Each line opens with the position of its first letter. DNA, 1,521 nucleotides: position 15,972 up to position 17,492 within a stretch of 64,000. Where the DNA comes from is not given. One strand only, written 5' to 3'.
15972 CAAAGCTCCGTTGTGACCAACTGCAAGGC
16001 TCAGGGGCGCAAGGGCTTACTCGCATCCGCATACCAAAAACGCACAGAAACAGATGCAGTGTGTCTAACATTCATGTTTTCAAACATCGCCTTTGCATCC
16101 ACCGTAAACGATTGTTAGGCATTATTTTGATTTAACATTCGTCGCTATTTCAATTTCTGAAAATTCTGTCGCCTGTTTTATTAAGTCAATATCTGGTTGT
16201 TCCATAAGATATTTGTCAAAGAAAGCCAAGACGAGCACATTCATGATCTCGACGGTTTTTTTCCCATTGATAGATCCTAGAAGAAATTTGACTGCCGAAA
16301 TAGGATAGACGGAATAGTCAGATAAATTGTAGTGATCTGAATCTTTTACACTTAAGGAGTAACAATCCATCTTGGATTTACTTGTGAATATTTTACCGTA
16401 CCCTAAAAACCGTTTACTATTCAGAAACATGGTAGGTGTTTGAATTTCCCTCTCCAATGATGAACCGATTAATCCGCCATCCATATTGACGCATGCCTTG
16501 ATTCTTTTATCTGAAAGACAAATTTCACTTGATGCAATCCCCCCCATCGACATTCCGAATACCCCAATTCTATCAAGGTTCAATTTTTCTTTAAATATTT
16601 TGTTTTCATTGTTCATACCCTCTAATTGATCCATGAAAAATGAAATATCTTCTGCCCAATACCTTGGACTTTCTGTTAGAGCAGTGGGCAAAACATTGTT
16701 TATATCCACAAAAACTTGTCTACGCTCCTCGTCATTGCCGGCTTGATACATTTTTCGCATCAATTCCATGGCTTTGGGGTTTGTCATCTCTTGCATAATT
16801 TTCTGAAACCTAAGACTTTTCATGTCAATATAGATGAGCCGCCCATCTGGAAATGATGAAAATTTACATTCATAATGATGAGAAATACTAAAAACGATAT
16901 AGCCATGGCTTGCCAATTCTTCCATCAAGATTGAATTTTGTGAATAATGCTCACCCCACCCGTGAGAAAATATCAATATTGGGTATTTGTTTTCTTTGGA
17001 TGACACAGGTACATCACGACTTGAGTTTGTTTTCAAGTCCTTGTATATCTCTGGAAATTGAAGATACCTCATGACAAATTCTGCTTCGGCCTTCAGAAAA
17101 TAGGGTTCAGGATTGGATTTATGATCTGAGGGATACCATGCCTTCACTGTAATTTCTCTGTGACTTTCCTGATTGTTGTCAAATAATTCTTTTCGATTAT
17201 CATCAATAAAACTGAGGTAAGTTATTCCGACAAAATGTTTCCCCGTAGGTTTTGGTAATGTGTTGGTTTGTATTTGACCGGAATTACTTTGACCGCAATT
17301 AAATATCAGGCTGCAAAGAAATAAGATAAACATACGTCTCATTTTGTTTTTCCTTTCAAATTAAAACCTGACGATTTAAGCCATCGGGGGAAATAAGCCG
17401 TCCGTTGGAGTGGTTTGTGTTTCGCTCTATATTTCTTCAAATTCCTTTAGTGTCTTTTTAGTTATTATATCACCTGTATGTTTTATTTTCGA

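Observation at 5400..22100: Degenerate integron-like cassette array of about 17 kb with related attC-like sites and only a dead intI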

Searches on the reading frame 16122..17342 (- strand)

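Call 11: search_protein_families(library=pfam, proteins=[window:16122-17342:-], max_evalue=0.01)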
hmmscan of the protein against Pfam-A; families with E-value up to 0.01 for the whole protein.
window:16122-17342:- (406 aa): 6 families
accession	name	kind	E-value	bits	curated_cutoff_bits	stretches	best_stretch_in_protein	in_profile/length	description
PF03403.19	PAF-AH_p_II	-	1.9e-23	83.1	20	2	25-158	5-138/372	Platelet-activating factor acetylhydrolase, isoform II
PF12740.14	PETase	-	1.4e-06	28.4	28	1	225-309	95-176/263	PET hydrolase-like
PF07224.18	Chlorophyllase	-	1.5e-05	24.4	26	1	115-151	37-73/301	Chlorophyllase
PF12146.15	Hydrolase_4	-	4.2e-05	23.4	27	0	122-155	6-39/239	Serine aminopeptidase, S33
PF00561.26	Abhydrolase_1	-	9.5e-05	22.6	25.8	1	121-292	1-103/245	alpha/beta hydrolase fold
PF01738.24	DLH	-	0.0068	16.5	21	0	119-289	13-129/217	Dienelactone hydrolase family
